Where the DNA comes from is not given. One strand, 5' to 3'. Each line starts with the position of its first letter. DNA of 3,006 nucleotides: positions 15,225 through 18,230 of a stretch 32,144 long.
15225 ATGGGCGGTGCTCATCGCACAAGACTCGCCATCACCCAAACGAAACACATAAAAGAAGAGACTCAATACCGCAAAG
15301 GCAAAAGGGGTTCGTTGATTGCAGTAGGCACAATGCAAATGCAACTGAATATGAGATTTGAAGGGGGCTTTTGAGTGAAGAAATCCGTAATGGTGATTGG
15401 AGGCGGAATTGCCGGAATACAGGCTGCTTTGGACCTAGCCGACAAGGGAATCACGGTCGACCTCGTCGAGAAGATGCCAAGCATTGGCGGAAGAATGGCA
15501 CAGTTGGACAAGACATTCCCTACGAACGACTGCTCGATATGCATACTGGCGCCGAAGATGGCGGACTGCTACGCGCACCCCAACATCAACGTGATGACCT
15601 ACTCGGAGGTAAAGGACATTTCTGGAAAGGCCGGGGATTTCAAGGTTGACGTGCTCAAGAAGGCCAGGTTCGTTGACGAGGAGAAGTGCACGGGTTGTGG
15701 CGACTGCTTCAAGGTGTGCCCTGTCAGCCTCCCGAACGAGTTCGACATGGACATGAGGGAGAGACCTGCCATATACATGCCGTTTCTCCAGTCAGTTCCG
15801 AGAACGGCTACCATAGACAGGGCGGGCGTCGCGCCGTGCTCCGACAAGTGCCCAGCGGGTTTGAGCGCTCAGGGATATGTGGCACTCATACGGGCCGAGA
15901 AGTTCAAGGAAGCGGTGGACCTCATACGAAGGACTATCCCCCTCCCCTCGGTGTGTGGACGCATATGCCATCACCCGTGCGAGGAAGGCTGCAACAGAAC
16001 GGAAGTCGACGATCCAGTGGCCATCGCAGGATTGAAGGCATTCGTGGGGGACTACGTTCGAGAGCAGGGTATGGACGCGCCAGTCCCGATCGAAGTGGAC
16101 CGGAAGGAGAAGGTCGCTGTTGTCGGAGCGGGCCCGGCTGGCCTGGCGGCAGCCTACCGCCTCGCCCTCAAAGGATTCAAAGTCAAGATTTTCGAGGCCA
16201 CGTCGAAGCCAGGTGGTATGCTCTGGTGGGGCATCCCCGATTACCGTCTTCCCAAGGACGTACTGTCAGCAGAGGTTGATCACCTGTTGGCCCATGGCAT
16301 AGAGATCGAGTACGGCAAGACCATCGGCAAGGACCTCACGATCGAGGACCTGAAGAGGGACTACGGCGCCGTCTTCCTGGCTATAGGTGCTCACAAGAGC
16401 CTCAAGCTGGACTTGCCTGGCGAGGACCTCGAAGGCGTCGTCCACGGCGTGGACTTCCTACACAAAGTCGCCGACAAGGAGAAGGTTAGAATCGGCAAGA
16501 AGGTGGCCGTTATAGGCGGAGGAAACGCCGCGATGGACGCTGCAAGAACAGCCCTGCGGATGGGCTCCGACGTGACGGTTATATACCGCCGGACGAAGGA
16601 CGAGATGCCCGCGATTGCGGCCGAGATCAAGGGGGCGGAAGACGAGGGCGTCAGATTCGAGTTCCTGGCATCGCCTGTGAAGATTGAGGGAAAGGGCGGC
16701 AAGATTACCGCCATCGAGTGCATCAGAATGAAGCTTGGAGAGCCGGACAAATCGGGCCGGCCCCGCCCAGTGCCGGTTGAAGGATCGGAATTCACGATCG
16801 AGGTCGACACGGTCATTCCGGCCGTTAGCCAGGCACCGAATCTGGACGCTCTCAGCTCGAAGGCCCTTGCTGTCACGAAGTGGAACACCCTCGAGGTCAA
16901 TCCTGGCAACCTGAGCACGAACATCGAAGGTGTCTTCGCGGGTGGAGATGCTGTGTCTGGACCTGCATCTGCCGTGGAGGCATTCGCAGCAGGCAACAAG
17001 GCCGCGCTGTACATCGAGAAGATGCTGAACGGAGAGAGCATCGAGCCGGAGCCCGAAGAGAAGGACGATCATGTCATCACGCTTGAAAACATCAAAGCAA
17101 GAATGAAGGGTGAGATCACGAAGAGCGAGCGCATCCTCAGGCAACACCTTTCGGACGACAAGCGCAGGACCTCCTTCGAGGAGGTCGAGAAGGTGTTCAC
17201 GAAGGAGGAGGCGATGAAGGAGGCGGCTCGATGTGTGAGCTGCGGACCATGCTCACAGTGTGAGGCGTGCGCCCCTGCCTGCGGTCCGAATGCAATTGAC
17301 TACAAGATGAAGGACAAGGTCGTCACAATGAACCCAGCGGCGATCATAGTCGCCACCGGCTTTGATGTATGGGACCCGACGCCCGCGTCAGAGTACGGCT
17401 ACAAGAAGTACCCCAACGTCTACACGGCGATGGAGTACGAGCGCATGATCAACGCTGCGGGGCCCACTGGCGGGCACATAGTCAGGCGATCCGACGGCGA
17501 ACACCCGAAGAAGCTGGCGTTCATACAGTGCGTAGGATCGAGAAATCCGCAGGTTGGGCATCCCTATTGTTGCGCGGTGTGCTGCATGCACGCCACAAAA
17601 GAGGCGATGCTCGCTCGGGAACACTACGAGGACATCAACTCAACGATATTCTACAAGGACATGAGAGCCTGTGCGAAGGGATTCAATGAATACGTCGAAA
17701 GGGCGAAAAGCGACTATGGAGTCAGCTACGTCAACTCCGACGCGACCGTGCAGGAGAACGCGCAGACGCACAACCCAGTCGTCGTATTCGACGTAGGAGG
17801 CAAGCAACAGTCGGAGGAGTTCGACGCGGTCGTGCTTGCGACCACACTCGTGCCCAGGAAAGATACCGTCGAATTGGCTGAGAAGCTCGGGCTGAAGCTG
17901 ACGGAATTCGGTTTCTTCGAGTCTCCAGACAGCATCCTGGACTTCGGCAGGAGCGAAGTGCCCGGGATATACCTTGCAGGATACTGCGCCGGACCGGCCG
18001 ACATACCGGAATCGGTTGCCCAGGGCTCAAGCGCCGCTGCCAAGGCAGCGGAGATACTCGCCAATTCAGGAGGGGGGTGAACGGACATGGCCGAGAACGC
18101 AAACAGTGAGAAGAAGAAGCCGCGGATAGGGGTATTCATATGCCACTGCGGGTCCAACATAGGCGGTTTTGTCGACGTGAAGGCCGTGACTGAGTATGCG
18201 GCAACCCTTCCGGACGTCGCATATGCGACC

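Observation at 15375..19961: Split version of the tandem HdrA in which the first half carries an NAD(P)H-type module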

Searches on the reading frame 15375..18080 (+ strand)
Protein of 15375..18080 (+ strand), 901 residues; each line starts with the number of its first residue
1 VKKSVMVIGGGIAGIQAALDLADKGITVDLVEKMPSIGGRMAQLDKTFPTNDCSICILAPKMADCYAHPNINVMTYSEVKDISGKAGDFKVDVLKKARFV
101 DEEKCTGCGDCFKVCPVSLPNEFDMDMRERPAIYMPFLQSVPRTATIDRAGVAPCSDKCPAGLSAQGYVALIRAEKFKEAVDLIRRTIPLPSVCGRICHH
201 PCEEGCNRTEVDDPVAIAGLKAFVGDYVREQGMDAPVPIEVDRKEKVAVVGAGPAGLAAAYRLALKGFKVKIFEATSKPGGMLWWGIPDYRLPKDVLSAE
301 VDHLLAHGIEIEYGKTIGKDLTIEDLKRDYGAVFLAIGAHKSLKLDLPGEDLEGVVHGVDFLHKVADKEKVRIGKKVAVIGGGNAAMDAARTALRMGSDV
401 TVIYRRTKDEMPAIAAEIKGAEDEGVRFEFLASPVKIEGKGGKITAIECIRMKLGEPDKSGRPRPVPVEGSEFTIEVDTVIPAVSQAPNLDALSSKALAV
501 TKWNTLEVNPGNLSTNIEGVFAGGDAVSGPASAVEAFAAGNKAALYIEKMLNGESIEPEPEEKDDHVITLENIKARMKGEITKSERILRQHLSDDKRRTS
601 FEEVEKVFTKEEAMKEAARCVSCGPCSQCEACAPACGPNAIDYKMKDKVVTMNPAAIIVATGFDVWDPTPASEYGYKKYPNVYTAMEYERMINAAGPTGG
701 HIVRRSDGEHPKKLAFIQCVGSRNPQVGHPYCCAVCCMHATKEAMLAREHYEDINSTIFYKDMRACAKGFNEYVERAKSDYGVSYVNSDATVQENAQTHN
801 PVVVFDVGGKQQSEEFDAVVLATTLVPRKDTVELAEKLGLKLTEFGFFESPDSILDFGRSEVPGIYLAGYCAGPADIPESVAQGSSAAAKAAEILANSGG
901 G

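Call 3: search_protein_families(library=pfam, proteins=[window:15375-18080:+], max_evalue=0.01)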
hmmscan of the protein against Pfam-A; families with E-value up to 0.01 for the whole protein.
window:15375-18080:+ (901 aa): 30 families (the best 25 are shown)
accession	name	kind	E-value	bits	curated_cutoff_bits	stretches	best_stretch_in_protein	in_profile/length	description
PF07992.20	Pyr_redox_2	-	1.2e-49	169.8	26.1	3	246-540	2-291/291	Pyridine nucleotide-disulphide oxidoreductase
PF13738.12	Pyr_redox_3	-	1.6e-20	74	30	2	333-524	128-305/305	Pyridine nucleotide-disulphide oxidoreductase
PF14691.11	Fer4_20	-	1.6e-20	73.4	25.8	2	153-232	30-112/113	Dihydroprymidine dehydrogenase domain II, 4Fe-4S cluster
PF13450.12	NAD_binding_8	-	1.9e-19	70.1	21.9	2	249-282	1-34/68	NAD(P)-binding Rossmann-like domain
PF12831.13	FAD_oxidored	-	7.7e-18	65.4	27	2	5-42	2-39/416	FAD dependent oxidoreductase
PF00070.33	Pyr_redox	-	4.9e-17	62.7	22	2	376-447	1-77/82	Pyridine nucleotide-disulphide oxidoreductase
PF01134.28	GIDA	-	1.5e-14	54.3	22.1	2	5-34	2-32/391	Glucose inhibited division protein A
PF00890.30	FAD_binding_2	-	1.1e-13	51.6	20.4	2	5-40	2-37/414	FAD binding domain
PF03486.20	HI0933_like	-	4e-13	49.8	50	2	246-280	2-36/244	HI0933-like protein Rossmann domain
PF01266.30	DAO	-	4.1e-13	50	27.9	2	246-281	1-37/353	FAD dependent oxidoreductase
PF01262.27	AlaDh_PNT_C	-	4.2e-12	46.4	23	1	376-407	30-61/214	Alanine dehydrogenase/PNT, C-terminal domain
PF01946.23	Thi4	-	5.7e-12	45.8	26.2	1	246-313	19-84/235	Thi4 family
PF01593.30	Amino_oxidase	-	6.2e-10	39.4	19.8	2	255-283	2-30/443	Flavin containing amine oxidoreductase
PF01494.25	FAD_binding_3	-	2.7e-09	37.2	22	1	246-277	3-34/349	FAD binding domain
PF13454.12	NAD_binding_9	-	7.1e-08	33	21.8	0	248-284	1-41/155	FAD-NAD(P)-binding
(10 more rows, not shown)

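Call 13: search_protein_families(library=ncbifam, proteins=[window:15375-18080:+], max_evalue=0.00001)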
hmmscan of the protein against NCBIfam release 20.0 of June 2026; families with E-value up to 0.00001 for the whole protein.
window:15375-18080:+ (901 aa): 102 families (the best 25 are shown)
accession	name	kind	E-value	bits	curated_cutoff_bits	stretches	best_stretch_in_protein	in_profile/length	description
NF009410.0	PRK12771.1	subfamily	1.9e-165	551.7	516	1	150-648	45-536/566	NAD(P)-binding protein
NF040770.1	hetero_SS_HdrA2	exception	8.4e-157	523.5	1100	2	620-897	284-562/777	CoB-CoM heterodisulfide reductase HdrA2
NF009454.0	PRK12814.1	equivalog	6.2e-145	484.1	916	1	152-633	101-581/657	putative NADPH-dependent glutamate synthase small subunit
NF009414.0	PRK12778.1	equivalog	4.4e-120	402.2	1103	1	154-552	338-750/752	bifunctional dihydroorotate dehydrogenase B NAD binding subunit/NADPH-dependent glutamate synthase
TIGR01316.1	gltA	equivalog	7.4e-117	390.9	471.75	1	152-550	35-448/449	NADPH-dependent glutamate synthase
TIGR03315.1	Se_ygfK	equivalog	2e-104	350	835.3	1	146-639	438-899/1012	putative selenate reductase subunit YgfK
NF041891.1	hdrA_Methbact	equivalog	2.2e-101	340.3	1300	2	621-896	282-557/762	ferredoxin:CoB-CoM heterodisulfide reductase subunit HdrA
NF041778.1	hetero_SS_HdrA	equivalog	1.1e-100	337.6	1400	2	627-898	301-573/771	ferredoxin:CoB-CoM heterodisulfide reductase subunit HdrA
NF010590.0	PRK13984.1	equivalog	4.8e-97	325.6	946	2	154-554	197-609/611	putative oxidoreductase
TIGR01318.1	gltD_gamma_fam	subfamily_domain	9.2e-96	321.2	482.95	1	150-551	45-465/467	glutamate synthase, small subunit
NF009408.0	PRK12769.1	equivalog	6.6e-83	278.9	1003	1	152-555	233-655/659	formate-dependent uric acid utilization protein AegA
NF009451.0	PRK12809.1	equivalog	3.9e-80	269.9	1154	1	150-545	214-628/639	formate-dependent uric acid utilization protein YgfT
NF009413.0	PRK12775.1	equivalog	6.2e-79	266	1895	1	155-558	341-761/1006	putative trifunctional 2-polyprenylphenol hydroxylase/glutamate synthase subunit beta/ferritin domain-containing protein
NF009409.0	PRK12770.1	subfamily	1.1e-76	258.2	343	1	243-554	17-353/360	putative glutamate synthase subunit beta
NF009415.0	PRK12779.1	equivalog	3.3e-75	253.6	1519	1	157-555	212-630/944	putative bifunctional glutamate synthase subunit beta/2-polyprenylphenol hydroxylase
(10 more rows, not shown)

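Call 14: search_solved_structures(query=window:15375-18080:+, max_evalue=0.00001)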
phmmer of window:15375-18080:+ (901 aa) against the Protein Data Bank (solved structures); distinct sequences matched with E-value up to 0.00001: 50.
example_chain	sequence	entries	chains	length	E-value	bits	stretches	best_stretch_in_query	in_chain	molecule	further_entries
5odc_A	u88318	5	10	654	7.7e-134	450.9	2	626-896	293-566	Heterodisulfide reductase, subunit A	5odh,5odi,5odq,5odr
9bov_A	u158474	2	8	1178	5.1e-130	438.3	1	153-627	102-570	Molybdopterin oxidoreductase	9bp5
9n5u_A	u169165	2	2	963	1.3e-122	413.8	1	152-632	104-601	NfnA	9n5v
8oh5_C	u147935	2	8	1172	1.1e-116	394.2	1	153-627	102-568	Formate dehydrogenase-O, major subunit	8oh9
8rvu_a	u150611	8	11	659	3.3e-116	392.6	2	626-893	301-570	H(2):CoB-CoM heterodisulfide,ferredoxin reductase subunit A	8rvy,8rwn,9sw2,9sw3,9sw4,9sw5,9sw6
8rvv_A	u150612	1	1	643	4.9e-116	392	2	626-893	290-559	H(2):CoB-CoM heterodisulfide,ferredoxin reductase subunit A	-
9sfi_A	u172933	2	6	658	3.1e-112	379.5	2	626-892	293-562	CoB--CoM heterodisulfide reductase iron-sulfur subunit A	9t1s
4ylf_B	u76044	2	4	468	2.5e-98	333.4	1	153-554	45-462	Dihydropyrimidine dehydrogenase subunit A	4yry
7bkb_A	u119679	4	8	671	2.6e-95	323.5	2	624-894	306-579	CoB--CoM heterodisulfide reductase iron-sulfur subunit A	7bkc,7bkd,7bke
5jca_L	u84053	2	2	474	6.9e-95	322.1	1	152-554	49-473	NADH-dependent Ferredoxin:NADP Oxidoreductase (NfnI) subunit alpha | NADH-dependent Ferredoxin:NADP Oxidoreductase subunit alpha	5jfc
5vj7_A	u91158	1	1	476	2.6e-84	287.1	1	152-552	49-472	Oxidoreductase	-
2vdc_G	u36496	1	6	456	1.3e-65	225.2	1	148-547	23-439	GLUTAMATE SYNTHASE [NADPH] SMALL CHAIN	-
6s6s_G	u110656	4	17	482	3e-65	224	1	149-547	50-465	Glutamate synthase [NADPH] small chain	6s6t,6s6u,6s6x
7mfm_I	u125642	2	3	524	3e-41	144.6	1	159-558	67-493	Glutamate synthase (NADPH) small chain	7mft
1gt8_A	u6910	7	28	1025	4.1e-39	137.5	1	150-561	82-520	DIHYDROPYRIMIDINE DEHYDROGENASE | Dihydropyrimidine dehydrogenase [NADP(+)]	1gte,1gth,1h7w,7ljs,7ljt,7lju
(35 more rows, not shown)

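Call 17: find_homologous_proteins(query=window:15375-18080:+, max_evalue=1e-20)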
Query window:15375-18080:+ (901 aa): 7995 proteins with E <= 1e-20 among 8000 candidates; the best 120 are listed.
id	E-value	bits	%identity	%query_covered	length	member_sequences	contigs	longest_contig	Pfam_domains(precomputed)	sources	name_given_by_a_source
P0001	0.0e+0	1933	92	100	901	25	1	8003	PF13241.13,PF13450.13,PF07992.21,PF12837.13,PF00070.34,PF03486.21,PF13454.13,PF01134.29,PF01494.26,PF12831.14,PF01946.24,PF01266.31,PF01593.31,PF12797.13,PF14691.12,PF00890.31,PF00037.33,PF13738.13,PF01262.28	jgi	jgi:heterodisulfide reductase subunit A-like polyferredoxin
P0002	0.0e+0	1917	91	100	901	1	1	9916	PF13241.13,PF13450.13,PF07992.21,PF12837.13,PF00070.34,PF03486.21,PF13454.13,PF01134.29,PF01494.26,PF12831.14,PF01946.24,PF01266.31,PF01593.31,PF12797.13,PF14691.12,PF00890.31,PF13738.13,PF01262.28,PF02737.25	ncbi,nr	ncbi:MAG: NAD(P)-binding protein [Thermoplasmata archaeon]|nr:NAD(P)-binding protein [Thermoplasmata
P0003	0.0e+0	1917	91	100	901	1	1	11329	PF13241.13,PF13450.13,PF07992.21,PF12837.13,PF00070.34,PF03486.21,PF13454.13,PF01134.29,PF01494.26,PF12831.14,PF01946.24,PF01266.31,PF01593.31,PF12797.13,PF14691.12,PF00890.31,PF13738.13,PF01262.28,PF02737.25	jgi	jgi:heterodisulfide reductase subunit A-like polyferredoxin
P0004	0.0e+0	1915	92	100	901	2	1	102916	PF13241.13,PF13450.13,PF07992.21,PF12837.13,PF00070.34,PF03486.21,PF13454.13,PF01134.29,PF01494.26,PF12831.14,PF01946.24,PF01266.31,PF01593.31,PF12797.13,PF14691.12,PF00890.31,PF13738.13,PF01262.28,PF02737.25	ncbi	-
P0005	0.0e+0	1790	84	100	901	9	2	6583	PF13241.13,PF13450.13,PF07992.21,PF12837.13,PF00070.34,PF03486.21,PF13454.13,PF01134.29,PF01494.26,PF12831.14,PF01946.24,PF01266.31,PF01593.31,PF12797.13,PF14691.12,PF00890.31,PF00037.33,PF13738.13,PF01262.28,PF02737.25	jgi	jgi:heterodisulfide reductase subunit A-like polyferredoxin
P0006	0.0e+0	1750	83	100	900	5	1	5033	PF13241.13,PF13450.13,PF07992.21,PF12837.13,PF00070.34,PF03486.21,PF13454.13,PF01134.29,PF01494.26,PF12831.14,PF01946.24,PF01266.31,PF01593.31,PF12797.13,PF14691.12,PF00890.31,PF00037.33,PF13738.13,PF01262.28,PF02737.25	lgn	-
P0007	0.0e+0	1729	81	100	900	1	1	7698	PF13241.13,PF13450.13,PF07992.21,PF12837.13,PF00070.34,PF03486.21,PF13454.13,PF05834.19,PF01134.29,PF01494.26,PF12831.14,PF01946.24,PF01266.31,PF01593.31,PF12797.13,PF14691.12,PF00890.31,PF00037.33,PF13738.13,PF01262.28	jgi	jgi:heterodisulfide reductase subunit A-like polyferredoxin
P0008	0.0e+0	1726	80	100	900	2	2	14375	PF13241.13,PF13450.13,PF07992.21,PF12837.13,PF00070.34,PF03486.21,PF13454.13,PF05834.19,PF01134.29,PF01494.26,PF12831.14,PF01946.24,PF01266.31,PF01593.31,PF12797.13,PF14691.12,PF00890.31,PF00037.33,PF13738.13,PF01262.28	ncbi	-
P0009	0.0e+0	1548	73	100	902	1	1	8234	PF13450.13,PF07992.21,PF12837.13,PF00070.34,PF03486.21,PF13454.13,PF05834.19,PF01134.29,PF01494.26,PF12831.14,PF01946.24,PF01266.31,PF01593.31,PF14691.12,PF00890.31,PF00037.33,PF13738.13,PF01262.28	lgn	-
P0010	0.0e+0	1473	70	100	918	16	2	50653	PF13241.13,PF13450.13,PF07992.21,PF00070.34,PF03486.21,PF13454.13,PF01134.29,PF01494.26,PF12831.14,PF01946.24,PF01266.31,PF01593.31,PF14691.12,PF00890.31,PF13738.13,PF01262.28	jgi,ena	jgi:heterodisulfide reductase subunit A-like polyferredoxin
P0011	0.0e+0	1407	67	99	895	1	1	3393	PF13241.13,PF13450.13,PF07992.21,PF12837.13,PF00070.34,PF03486.21,PF13454.13,PF01134.29,PF01494.26,PF12831.14,PF01946.24,PF01266.31,PF14691.12,PF00890.31,PF00037.33,PF13738.13,PF01262.28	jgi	-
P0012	0.0e+0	1300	63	100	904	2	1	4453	PF13241.13,PF13450.13,PF07992.21,PF00070.34,PF03486.21,PF13454.13,PF05834.19,PF01134.29,PF01494.26,PF12831.14,PF01946.24,PF01266.31,PF01593.31,PF14691.12,PF00890.31,PF13738.13,PF01262.28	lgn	-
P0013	0.0e+0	1275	58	100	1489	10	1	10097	PF14697.12,PF13241.13,PF13450.13,PF07992.21,PF12837.13,PF00070.34,PF03486.21,PF12838.13,PF13454.13,PF05834.19,PF01134.29,PF01494.26,PF12831.14,PF01946.24,PF01266.31,PF01593.31,PF14691.12,PF00890.31,PF00037.33,PF13738.13,PF01262.28,PF13237.12,PF13187.12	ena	-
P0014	0.0e+0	1265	58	100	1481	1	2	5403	PF14697.12,PF13241.13,PF13450.13,PF07992.21,PF12837.13,PF00070.34,PF03486.21,PF12838.13,PF13454.13,PF01134.29,PF01494.26,PF12831.14,PF01946.24,PF01266.31,PF01593.31,PF12797.13,PF14691.12,PF00890.31,PF00037.33,PF13738.13,PF01262.28,PF13187.12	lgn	-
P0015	0.0e+0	1264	62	100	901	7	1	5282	PF13241.13,PF13450.13,PF07992.21,PF00070.34,PF03486.21,PF01134.29,PF01494.26,PF12831.14,PF01946.24,PF01266.31,PF01593.31,PF14691.12,PF00890.31,PF02826.26,PF13738.13,PF01262.28,PF02737.25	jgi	-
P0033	0.0e+0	1182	58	99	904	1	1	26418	PF13241.13,PF13450.13,PF07992.21,PF00070.34,PF03486.21,PF01134.29,PF01494.26,PF12831.14,PF01946.24,PF01266.31,PF01593.31,PF14691.12,PF00890.31,PF13738.13,PF01262.28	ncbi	-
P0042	0.0e+0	1123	50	98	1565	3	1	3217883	PF14697.12,PF13450.13,PF07992.21,PF12837.13,PF00070.34,PF03486.21,PF12838.13,PF01134.29,PF01494.26,PF12831.14,PF01946.24,PF01266.31,PF01593.31,PF14691.12,PF00890.31,PF00037.33,PF13738.13,PF01262.28,PF13237.12,PF13187.12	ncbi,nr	ncbi:MAG: FAD-dependent oxidoreductase [Methanomassiliicoccales archaeon]|nr:MAG: FAD-dependent oxid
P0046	0.0e+0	1102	55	98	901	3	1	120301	PF13450.13,PF07992.21,PF12837.13,PF00070.34,PF03486.21,PF01494.26,PF12831.14,PF01946.24,PF01266.31,PF01593.31,PF12797.13,PF14691.12,PF00890.31,PF00037.33,PF13738.13,PF01262.28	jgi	jgi:heterodisulfide reductase subunit A-like polyferredoxin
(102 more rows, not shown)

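Call 25: find_encoding_contigs(protein=P0004, flank=10000, max_places=2)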
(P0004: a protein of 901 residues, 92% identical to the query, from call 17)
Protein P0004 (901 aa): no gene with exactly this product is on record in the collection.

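Call 26: find_encoding_contigs(protein=P0010, flank=10000, max_places=2)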
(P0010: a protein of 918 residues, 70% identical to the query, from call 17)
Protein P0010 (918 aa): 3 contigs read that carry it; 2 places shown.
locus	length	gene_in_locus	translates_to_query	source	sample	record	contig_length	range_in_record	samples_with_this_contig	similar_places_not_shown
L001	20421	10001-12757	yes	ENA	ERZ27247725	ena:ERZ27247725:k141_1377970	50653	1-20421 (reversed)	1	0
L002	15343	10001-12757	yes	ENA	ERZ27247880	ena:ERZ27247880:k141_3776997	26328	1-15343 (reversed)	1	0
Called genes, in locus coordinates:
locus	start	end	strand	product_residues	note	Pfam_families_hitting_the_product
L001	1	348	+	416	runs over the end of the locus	PF03600:CitMHS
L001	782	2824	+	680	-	PF00890:FAD_binding_2 (weak), PF07992:Pyr_redox_2 (weak), PF12831:FAD_oxidored (weak), PF00037:Fer4 (weak), PF00037:Fer4 (weak), PF14697:Fer4_21, PF12838:Fer4_7, PF13187:Fer4_9, +9 more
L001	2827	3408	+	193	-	PF13183:Fer4_8 (weak), PF13237:Fer4_10 (weak), PF13187:Fer4_9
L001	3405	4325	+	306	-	PF02754:CCG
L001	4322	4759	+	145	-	PF02662:FlpD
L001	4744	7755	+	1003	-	PF12831:FAD_oxidored (weak), PF00037:Fer4 (weak), PF07992:Pyr_redox_2, PF00890:FAD_binding_2 (weak), PF07992:Pyr_redox_2, PF12837:Fer4_6 (weak), PF12838:Fer4_7 (weak), PF13187:Fer4_9 (weak), +13 more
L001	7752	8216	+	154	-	PF02662:FlpD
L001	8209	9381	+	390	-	PF13183:Fer4_8 (weak), PF13237:Fer4_10 (weak), PF13534:Fer4_17 (faint), PF13187:Fer4_9 (weak), PF13484:Fer4_16 (weak), PF02754:CCG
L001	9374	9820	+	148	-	-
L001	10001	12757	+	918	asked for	PF00890:FAD_binding_2 (weak), PF01266:DAO (weak), PF12831:FAD_oxidored, PF14691:Fer4_20, PF01946:Thi4, PF07992:Pyr_redox_2, PF13450:NAD_binding_8, PF13738:Pyr_redox_3, +10 more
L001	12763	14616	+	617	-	PF00890:FAD_binding_2, PF07992:Pyr_redox_2, PF12831:FAD_oxidored, PF13450:NAD_binding_8 (weak), PF00037:Fer4 (weak), PF12837:Fer4_6 (weak), PF13237:Fer4_10 (weak), PF14697:Fer4_21 (weak), +3 more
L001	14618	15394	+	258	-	PF02662:FlpD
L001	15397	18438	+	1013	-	PF12831:FAD_oxidored (weak), PF00037:Fer4 (weak), PF13187:Fer4_9 (weak), PF00890:FAD_binding_2, PF07992:Pyr_redox_2, PF12831:FAD_oxidored, PF13450:NAD_binding_8, PF12838:Fer4_7, +20 more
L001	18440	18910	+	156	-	PF02662:FlpD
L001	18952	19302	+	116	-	-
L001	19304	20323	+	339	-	PF01058:Oxidored_q6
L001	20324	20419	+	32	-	?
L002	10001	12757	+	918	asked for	PF00890:FAD_binding_2 (weak), PF01266:DAO (weak), PF12831:FAD_oxidored, PF14691:Fer4_20, PF01946:Thi4, PF07992:Pyr_redox_2, PF13450:NAD_binding_8, PF13738:Pyr_redox_3, +10 more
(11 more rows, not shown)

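Call 28: find_encoding_contigs(protein=P0046, flank=10000, max_places=1)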
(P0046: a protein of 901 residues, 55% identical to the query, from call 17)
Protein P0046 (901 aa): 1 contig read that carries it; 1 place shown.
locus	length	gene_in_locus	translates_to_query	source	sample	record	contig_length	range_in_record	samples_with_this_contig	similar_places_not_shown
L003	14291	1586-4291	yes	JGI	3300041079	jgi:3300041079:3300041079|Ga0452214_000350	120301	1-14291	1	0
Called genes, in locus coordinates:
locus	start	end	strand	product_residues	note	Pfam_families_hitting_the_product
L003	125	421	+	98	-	PF02662:FlpD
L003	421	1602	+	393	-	PF13183:Fer4_8, PF13534:Fer4_17 (weak), PF13187:Fer4_9 (weak), PF02754:CCG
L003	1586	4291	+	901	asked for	PF00890:FAD_binding_2 (weak), PF01266:DAO (weak), PF12831:FAD_oxidored (weak), PF13450:NAD_binding_8 (weak), PF00037:Fer4 (weak), PF14691:Fer4_20, PF07992:Pyr_redox_2, PF13738:Pyr_redox_3, +9 more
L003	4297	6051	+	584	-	PF01946:Thi4 (weak), PF07992:Pyr_redox_2, PF00890:FAD_binding_2 (weak), PF01266:DAO (weak), PF12831:FAD_oxidored (weak), PF13450:NAD_binding_8, PF00037:Fer4 (weak), PF14697:Fer4_21, +9 more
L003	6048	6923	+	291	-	PF02662:FlpD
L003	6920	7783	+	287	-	PF02754:CCG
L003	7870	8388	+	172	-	PF13183:Fer4_8, PF13237:Fer4_10 (weak), PF13187:Fer4_9 (weak), PF13534:Fer4_17 (weak)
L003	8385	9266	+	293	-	PF02754:CCG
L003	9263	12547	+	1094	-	PF07992:Pyr_redox_2 (weak), PF12831:FAD_oxidored (weak), PF13450:NAD_binding_8 (weak), PF00037:Fer4 (weak), PF12831:FAD_oxidored, PF13450:NAD_binding_8 (weak), PF00037:Fer4, PF14697:Fer4_21, +19 more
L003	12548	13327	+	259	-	PF02662:FlpD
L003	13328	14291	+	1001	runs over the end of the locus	PF07992:Pyr_redox_2, PF00037:Fer4, PF12797:Fer4_2 (weak), PF12838:Fer4_7 (weak), PF13187:Fer4_9 (weak), PF00037:Fer4 (weak), PF00890:FAD_binding_2 (weak), PF07992:Pyr_redox_2, +13 more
